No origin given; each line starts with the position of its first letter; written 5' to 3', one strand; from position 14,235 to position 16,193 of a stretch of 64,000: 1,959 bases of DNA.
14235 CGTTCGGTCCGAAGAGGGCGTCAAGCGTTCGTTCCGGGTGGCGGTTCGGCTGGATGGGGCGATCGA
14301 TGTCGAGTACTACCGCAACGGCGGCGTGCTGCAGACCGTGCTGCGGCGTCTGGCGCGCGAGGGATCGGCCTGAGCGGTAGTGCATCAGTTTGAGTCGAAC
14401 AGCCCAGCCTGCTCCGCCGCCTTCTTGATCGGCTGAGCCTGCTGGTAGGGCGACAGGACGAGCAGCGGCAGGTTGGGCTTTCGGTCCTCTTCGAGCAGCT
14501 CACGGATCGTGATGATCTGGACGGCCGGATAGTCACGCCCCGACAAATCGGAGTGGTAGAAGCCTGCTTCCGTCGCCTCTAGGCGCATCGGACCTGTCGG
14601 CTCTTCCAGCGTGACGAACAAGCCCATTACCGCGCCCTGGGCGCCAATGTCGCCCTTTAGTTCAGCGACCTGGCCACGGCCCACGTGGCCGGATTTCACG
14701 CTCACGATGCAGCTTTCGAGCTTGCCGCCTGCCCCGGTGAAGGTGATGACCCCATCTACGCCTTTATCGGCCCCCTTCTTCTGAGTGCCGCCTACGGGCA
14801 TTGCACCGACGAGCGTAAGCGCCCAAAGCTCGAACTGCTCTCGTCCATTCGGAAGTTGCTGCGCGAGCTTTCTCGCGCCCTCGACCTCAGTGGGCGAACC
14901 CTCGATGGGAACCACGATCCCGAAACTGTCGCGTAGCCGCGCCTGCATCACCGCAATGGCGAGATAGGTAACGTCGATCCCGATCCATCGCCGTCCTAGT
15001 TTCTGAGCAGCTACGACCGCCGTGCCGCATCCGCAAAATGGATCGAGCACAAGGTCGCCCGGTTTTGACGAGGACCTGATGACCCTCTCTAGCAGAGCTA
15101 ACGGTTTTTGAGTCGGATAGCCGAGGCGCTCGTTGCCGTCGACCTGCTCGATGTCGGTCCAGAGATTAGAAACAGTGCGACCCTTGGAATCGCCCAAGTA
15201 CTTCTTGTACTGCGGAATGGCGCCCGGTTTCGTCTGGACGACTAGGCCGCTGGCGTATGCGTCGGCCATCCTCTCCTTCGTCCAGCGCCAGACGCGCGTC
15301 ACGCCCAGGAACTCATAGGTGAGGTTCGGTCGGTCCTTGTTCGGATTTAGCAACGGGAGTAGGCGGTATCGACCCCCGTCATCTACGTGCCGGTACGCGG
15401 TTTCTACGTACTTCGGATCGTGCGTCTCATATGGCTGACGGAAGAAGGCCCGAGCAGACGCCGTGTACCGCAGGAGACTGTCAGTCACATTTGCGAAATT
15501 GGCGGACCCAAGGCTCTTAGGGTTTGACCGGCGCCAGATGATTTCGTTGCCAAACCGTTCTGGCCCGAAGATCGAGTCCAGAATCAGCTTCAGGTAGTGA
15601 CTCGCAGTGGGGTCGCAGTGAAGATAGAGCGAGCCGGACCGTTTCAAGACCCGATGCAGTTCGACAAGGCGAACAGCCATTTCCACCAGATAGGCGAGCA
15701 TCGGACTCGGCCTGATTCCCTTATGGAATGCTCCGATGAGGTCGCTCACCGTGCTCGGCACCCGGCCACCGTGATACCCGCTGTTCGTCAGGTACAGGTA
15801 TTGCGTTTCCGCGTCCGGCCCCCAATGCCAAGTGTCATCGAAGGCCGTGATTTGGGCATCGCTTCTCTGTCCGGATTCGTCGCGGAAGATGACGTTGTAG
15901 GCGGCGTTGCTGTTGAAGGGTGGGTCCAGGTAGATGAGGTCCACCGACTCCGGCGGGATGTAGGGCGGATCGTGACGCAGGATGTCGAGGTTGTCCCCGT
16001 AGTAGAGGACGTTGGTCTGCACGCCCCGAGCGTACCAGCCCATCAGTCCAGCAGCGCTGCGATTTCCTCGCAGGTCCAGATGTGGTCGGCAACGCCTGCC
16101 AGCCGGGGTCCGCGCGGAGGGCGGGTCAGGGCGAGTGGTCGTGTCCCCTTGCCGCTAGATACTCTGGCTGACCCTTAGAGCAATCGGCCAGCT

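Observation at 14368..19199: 4.8-kb IS1-family cargo-carrying IS inserted exactly on the acnA stop codon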

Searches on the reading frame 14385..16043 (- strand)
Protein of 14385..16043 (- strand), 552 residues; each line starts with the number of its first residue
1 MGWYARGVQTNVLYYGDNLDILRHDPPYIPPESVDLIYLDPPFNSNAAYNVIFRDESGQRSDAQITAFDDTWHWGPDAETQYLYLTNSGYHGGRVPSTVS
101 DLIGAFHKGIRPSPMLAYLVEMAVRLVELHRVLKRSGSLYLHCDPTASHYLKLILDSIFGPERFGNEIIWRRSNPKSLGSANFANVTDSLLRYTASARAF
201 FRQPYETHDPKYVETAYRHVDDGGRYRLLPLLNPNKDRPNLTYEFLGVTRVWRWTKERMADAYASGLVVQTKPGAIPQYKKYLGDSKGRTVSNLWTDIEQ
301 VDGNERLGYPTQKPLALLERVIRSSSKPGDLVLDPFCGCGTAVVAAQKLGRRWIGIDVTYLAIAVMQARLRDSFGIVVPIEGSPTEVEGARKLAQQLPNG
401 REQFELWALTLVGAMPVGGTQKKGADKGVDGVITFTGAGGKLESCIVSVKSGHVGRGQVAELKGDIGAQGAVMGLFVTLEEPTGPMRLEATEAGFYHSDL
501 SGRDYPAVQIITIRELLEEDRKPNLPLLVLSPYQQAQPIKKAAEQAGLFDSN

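Call 6: search_protein_families(library=pfam, proteins=[window:14385-16043:-], max_evalue=0.01)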
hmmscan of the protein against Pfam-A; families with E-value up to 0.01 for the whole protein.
window:14385-16043:- (552 aa): 5 families
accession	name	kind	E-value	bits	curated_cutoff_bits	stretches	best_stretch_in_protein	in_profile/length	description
PF01555.25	N6_N4_Mtase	-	1.1e-37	130.6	26.7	1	34-358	1-211/221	DNA methylase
PF22722.2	NA-iREase1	-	4.1e-07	30.4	27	1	421-517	19-105/106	NACHT-associated inactive Restriction Endonuclease 1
PF04471.18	Mrr_cat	-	6.9e-07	29.8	21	1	402-490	7-97/115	Restriction endonuclease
PF02086.21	MethyltransfD12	-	0.0013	19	22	0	32-63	174-205/253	D12 class N6 adenine-specific DNA methyltransferase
PF01170.24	UPF0020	-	0.0081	16.3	22.3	0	323-392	23-94/197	RMKL-like, methyltransferase domain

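Call 8: search_protein_families(library=ncbifam, proteins=[window:14385-16043:-], max_evalue=0.01)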
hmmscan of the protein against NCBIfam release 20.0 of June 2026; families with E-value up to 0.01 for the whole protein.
window:14385-16043:- (552 aa): 5 families
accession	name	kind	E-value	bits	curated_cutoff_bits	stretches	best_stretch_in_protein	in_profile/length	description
NF050803.1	DnaMtaseCcrMCaul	equivalog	3e-23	82.3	830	1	305-400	182-273/350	adenine-specific DNA-methyltransferase CcrM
NF008572.0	PRK11524.1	equivalog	2.2e-22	79.5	292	2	308-361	194-247/294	adenine-specific DNA-methyltransferase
NF010253.0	PRK13699.1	subfamily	1.1e-13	51.4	244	1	307-359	142-194/226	DNA methyltransferase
TIGR01177.1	TIGR01177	hypoth_equivalog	3.3e-08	33.2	316.55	1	326-359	180-213/330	TIGR01177 family methyltransferase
NF047649.1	MTase_UXPK_star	exception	0.0093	15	460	0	327-370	76-122/283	methyltransferase/UXPK-star double selenoprotein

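Call 37: search_protein_families(library=padloc, proteins=[window:14385-16043:-], max_evalue=0.01)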
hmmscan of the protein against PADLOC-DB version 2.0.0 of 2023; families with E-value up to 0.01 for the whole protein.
window:14385-16043:- (552 aa): 75 families (the best 25 are shown)
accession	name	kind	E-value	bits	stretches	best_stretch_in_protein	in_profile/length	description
PDLC03354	MTase_II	-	5.4e-56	188.4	1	118-372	129-384/425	Type II methyltransferase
PDLC03339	MTase_II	-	1.7e-47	160.1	3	302-372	203-273/399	Type II methyltransferase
PDLC03300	MTase_II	-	1.7e-42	143.5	3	289-374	194-280/302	Type II methyltransferase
PDLC03638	MTase_III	-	5.1e-33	112.4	1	122-372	435-679/816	Type III methyltransferase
PDLC03644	MTase_III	-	5.4e-32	109.2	1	118-371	109-394/542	Type III methyltransferase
PDLC03371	MTase_II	-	5e-31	106.2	1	128-369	80-251/260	Type II methyltransferase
PDLC03636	MTase_III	-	9.2e-31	105.2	2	307-363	342-398/575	Type III methyltransferase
PDLC03633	MTase_III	-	4.9e-29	99.5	2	306-370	289-353/616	Type III methyltransferase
PDLC03299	MTase_II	-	8.2e-27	92.5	2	292-371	178-258/296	Type II methyltransferase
PDLC03216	MTase_II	-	7.8e-25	85.6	1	305-372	183-257/364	Type II methyltransferase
PDLC03641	MTase_III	-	1e-23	81.8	2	117-352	183-434/657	Type III methyltransferase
PDLC03738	oMTase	-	2.5e-23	80.4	1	308-371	203-266/376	orphan methyltransferase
PDLC03635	MTase_III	-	5.6e-23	79.5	2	287-357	486-559/708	Type III methyltransferase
PDLC03634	MTase_III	-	9.8e-23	78.9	2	124-345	179-425/621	Type III methyltransferase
PDLC03265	MTase_II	-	3e-22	77.5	2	309-372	267-330/333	Type II methyltransferase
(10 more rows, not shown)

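Call 38: search_protein_families(library=phrogs, proteins=[window:14385-16043:-], max_evalue=0.01)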
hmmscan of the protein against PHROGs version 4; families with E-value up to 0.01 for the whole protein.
window:14385-16043:- (552 aa): 13 families
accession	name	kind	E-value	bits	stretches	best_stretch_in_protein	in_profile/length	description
phrog_67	-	other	6.6e-51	175.2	1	11-517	124-459/743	DNA methyltransferase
phrog_498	-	other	3.6e-18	66.4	1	254-381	303-430/633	DNA methyltransferase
phrog_3008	-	other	7.1e-18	65.8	1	309-372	150-213/244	DNA methyltransferase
phrog_6952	-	other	6.6e-12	46.6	1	309-358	114-163/181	DNA methyltransferase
phrog_18293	-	other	3.8e-11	44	1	308-364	45-103/119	methyltransferase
phrog_23085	-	unknown function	7.6e-10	39.6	1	282-366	19-101/138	-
phrog_23148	-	unknown function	1.2e-09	39.4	1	308-378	84-154/165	-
phrog_16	-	DNA, RNA and nucleotide metabolism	4.6e-06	26.1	1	315-357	854-896/986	DNA helicase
phrog_18146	-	other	2e-05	24.7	1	309-365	49-106/452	DNA methyltransferase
phrog_6025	-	other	2.2e-05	25.1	0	127-205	67-139/192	DNA methyltransferase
phrog_12517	-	unknown function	5e-05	23.6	1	300-370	78-147/316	-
phrog_8769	-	other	0.00025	21.8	1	325-365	8-50/71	methyltransferase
phrog_26713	-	other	0.006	17.5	0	9-48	4-45/74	methyltransferase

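Call 65: find_encoding_contigs(protein=window:14385-16043:-, flank=8000, max_places=10)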
Protein window:14385-16043:- (552 aa): 1 contig read that carries it; 1 place shown.
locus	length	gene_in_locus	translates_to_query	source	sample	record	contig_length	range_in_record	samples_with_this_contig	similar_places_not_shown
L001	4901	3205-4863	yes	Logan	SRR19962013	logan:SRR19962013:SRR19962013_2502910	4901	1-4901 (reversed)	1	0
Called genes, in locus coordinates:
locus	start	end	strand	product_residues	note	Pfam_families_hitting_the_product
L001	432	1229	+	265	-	-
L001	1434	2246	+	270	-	PF03400:DDE_Tnp_IS1 (faint), PF13610:DDE_Tnp_IS240 (weak)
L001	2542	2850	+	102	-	-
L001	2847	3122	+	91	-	-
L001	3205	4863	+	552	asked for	PF01555:N6_N4_Mtase, PF04471:Mrr_cat (weak), PF22722:NA-iREase1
